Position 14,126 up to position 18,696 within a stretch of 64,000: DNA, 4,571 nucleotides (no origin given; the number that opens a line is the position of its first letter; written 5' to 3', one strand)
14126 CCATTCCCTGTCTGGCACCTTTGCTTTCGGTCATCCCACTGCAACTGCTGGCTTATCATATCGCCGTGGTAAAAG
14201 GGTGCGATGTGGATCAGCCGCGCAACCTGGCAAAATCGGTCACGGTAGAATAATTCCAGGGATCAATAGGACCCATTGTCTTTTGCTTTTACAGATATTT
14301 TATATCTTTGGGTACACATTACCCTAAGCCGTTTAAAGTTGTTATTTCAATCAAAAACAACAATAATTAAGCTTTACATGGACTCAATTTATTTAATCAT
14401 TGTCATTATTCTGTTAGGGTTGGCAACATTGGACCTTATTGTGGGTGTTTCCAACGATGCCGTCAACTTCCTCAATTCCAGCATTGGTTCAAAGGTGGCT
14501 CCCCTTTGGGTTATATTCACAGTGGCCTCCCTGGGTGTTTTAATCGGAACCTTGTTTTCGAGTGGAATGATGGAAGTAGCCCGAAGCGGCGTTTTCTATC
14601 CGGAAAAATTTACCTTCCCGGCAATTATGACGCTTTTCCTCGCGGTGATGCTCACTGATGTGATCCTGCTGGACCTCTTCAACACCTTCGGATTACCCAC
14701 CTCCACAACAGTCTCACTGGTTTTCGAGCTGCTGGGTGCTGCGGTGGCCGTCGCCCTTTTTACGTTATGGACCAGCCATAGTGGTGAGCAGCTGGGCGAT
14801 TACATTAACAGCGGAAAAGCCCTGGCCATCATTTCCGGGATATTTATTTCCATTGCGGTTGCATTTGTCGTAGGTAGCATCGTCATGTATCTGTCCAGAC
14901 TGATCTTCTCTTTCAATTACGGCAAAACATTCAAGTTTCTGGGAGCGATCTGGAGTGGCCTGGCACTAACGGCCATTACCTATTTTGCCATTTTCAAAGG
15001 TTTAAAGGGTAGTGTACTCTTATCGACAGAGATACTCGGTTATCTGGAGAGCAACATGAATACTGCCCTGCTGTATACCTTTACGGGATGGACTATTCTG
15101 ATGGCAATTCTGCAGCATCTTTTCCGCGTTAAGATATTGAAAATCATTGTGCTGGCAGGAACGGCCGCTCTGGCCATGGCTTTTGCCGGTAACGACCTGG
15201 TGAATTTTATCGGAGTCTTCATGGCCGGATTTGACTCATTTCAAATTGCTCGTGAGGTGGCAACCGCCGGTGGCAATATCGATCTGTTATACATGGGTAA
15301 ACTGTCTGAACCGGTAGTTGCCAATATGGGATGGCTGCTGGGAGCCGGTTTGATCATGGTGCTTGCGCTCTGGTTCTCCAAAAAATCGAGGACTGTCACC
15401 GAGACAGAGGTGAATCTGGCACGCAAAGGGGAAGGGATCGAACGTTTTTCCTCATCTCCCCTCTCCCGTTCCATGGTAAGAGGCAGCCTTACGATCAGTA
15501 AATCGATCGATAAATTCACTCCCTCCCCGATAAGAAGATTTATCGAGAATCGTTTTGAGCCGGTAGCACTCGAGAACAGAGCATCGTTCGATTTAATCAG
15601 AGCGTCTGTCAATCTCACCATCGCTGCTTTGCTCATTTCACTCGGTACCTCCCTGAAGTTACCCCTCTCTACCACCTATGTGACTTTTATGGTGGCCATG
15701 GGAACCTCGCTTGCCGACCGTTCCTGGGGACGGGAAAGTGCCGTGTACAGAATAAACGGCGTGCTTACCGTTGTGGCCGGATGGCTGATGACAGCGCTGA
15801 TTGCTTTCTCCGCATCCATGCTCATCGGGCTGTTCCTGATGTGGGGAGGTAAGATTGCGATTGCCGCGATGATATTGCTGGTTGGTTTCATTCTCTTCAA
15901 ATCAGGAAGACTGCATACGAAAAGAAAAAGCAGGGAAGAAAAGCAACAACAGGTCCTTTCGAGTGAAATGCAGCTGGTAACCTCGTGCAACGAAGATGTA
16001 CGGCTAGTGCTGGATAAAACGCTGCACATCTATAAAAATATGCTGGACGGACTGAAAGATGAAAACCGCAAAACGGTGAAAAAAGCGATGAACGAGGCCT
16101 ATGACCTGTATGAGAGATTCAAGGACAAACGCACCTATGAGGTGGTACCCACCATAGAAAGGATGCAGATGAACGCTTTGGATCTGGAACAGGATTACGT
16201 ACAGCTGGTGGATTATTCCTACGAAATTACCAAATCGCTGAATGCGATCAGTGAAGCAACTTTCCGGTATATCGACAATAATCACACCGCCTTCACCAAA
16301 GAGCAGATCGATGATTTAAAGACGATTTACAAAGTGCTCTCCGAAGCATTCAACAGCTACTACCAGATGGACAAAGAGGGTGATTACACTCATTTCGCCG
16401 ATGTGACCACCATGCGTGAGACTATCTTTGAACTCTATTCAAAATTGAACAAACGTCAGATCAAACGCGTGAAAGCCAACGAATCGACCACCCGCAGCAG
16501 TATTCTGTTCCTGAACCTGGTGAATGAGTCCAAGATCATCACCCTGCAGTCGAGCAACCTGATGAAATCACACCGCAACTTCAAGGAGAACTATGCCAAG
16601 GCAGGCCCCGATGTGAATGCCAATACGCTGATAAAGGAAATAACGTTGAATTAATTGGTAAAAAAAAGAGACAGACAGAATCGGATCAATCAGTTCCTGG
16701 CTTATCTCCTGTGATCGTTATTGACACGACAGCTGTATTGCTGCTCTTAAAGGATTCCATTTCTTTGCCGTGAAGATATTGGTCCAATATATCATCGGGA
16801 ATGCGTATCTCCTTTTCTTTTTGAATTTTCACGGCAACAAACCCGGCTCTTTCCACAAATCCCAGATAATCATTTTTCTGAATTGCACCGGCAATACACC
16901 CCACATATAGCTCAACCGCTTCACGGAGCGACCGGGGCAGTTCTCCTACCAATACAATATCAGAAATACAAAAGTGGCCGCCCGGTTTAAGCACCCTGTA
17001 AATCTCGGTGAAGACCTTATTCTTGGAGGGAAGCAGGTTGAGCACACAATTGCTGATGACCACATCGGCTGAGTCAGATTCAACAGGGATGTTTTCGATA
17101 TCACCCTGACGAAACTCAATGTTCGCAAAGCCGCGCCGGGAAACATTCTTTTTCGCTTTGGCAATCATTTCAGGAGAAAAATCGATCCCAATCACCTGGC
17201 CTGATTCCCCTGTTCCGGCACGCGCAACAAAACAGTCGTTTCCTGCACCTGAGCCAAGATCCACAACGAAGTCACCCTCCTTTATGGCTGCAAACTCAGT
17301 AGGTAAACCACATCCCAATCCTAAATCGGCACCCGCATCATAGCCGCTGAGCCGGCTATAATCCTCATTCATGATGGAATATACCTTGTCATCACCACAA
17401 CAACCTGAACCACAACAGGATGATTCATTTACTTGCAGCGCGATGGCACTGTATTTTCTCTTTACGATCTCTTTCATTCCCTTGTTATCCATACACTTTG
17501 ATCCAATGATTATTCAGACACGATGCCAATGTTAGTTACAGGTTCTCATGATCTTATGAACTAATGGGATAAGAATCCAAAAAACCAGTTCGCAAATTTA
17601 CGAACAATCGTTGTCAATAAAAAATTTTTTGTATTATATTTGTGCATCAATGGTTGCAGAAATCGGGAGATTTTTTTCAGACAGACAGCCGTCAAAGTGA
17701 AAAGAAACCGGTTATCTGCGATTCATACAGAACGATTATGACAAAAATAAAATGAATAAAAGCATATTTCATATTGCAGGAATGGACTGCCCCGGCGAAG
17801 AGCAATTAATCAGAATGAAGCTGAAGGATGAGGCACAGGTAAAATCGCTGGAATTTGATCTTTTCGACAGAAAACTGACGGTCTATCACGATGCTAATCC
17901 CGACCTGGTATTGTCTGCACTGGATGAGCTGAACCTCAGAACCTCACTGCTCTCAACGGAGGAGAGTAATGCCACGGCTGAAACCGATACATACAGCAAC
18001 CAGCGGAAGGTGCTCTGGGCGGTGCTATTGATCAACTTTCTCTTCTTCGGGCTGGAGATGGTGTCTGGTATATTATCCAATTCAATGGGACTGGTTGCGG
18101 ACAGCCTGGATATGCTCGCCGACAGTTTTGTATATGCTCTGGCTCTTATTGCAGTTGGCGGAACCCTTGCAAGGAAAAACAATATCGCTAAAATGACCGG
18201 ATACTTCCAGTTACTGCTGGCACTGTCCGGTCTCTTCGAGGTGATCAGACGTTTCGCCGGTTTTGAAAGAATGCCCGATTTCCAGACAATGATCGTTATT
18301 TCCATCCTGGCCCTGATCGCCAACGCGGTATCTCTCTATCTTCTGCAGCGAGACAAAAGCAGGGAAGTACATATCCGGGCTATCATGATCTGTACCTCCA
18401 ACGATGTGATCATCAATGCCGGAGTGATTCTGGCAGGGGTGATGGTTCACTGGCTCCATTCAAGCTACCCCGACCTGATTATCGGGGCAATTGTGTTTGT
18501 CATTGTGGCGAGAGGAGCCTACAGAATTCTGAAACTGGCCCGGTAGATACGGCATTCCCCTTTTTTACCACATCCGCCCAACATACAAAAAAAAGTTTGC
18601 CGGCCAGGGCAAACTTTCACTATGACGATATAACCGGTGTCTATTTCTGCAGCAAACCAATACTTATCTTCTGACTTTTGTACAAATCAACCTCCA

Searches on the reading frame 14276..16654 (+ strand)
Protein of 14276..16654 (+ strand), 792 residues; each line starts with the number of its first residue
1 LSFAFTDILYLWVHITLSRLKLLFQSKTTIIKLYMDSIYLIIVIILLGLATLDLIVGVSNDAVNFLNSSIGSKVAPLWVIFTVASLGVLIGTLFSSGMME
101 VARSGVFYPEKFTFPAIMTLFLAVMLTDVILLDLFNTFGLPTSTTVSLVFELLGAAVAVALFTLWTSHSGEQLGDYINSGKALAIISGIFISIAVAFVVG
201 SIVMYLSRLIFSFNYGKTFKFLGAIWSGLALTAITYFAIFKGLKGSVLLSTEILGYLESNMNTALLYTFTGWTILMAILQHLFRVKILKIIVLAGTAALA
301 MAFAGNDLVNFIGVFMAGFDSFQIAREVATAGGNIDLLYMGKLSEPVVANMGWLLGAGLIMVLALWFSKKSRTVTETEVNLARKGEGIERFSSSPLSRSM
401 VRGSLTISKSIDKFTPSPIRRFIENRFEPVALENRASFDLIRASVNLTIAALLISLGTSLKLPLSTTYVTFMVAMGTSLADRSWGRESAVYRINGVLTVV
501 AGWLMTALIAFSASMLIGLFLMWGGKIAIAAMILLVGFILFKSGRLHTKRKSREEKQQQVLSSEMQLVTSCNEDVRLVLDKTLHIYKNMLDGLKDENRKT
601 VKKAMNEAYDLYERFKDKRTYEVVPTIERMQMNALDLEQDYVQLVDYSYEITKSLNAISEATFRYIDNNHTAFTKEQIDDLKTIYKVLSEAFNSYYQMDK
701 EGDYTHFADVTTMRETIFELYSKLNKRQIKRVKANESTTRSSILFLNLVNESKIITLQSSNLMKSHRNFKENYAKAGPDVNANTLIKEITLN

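Call 60: search_protein_families(library=pfam, proteins=[window:14276-16654:+], max_evalue=0.00001)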
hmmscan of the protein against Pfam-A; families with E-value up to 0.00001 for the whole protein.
window:14276-16654:+ (792 aa): 1 family
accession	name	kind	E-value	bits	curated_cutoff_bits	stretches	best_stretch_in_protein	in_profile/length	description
PF01384.25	PHO4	-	1.5e-24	87.1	33.7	2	60-324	4-238/350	Phosphate transporter family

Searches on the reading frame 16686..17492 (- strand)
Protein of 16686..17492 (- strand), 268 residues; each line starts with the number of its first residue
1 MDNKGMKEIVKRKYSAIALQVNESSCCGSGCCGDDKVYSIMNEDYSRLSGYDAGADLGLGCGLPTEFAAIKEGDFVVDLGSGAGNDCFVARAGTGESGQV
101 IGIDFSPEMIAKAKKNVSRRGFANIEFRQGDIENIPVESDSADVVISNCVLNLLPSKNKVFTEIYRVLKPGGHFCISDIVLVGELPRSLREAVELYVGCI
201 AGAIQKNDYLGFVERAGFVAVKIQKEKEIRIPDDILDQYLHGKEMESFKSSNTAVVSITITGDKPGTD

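Call 60: search_protein_families(library=pfam, proteins=[window:16686-17492:-], max_evalue=0.00001)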
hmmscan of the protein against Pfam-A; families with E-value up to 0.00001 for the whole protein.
window:16686-17492:- (268 aa): 9 families
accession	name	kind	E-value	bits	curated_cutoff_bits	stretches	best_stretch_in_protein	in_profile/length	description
PF13847.12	Methyltransf_31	-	2.1e-41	141.4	27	1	71-217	2-145/145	Methyltransferase domain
PF08241.18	Methyltransf_11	-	2.6e-25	89.3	21.2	1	77-176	1-95/95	Methyltransferase domain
PF13649.12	Methyltransf_25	-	1.5e-24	86.9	27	1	76-172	1-97/97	Methyltransferase domain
PF01209.24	Ubie_methyltran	-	4.3e-19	69.2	20.1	1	68-179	43-154/233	ubiE/COQ5 methyltransferase family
PF08242.18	Methyltransf_12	-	3.8e-16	60.1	30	1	77-174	1-98/98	Methyltransferase domain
PF13489.12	Methyltransf_23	-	2.7e-12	47.2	27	1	67-179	16-119/164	Methyltransferase domain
PF01135.25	PCMT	-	4.6e-09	36.8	20.3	1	65-131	66-132/210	Protein-L-isoaspartate(D-aspartate) O-methyltransferase (PCMT)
PF06325.19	PrmA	-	5.6e-07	29.8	22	1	70-180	159-262/296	Ribosomal protein L11 methyltransferase (PrmA)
PF05148.21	Methyltransf_8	-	2e-06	28.2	27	1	128-179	109-159/219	Hypothetical methyltransferase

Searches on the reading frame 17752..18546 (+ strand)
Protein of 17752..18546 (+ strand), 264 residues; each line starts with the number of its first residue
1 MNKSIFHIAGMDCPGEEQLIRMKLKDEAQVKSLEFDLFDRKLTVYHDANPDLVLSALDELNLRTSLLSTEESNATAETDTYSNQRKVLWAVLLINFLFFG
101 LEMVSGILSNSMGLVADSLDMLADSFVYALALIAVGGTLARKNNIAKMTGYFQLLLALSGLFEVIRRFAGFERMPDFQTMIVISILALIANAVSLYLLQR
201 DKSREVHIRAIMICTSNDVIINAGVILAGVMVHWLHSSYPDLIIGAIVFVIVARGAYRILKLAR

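Call 60: search_protein_families(library=pfam, proteins=[window:17752-18546:+], max_evalue=0.00001)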
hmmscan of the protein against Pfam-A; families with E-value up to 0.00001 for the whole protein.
window:17752-18546:+ (264 aa): 1 family
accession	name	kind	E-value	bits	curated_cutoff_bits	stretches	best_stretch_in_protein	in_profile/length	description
PF01545.26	Cation_efflux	-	3.8e-15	56.6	26.6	1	88-261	1-191/198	Cation efflux family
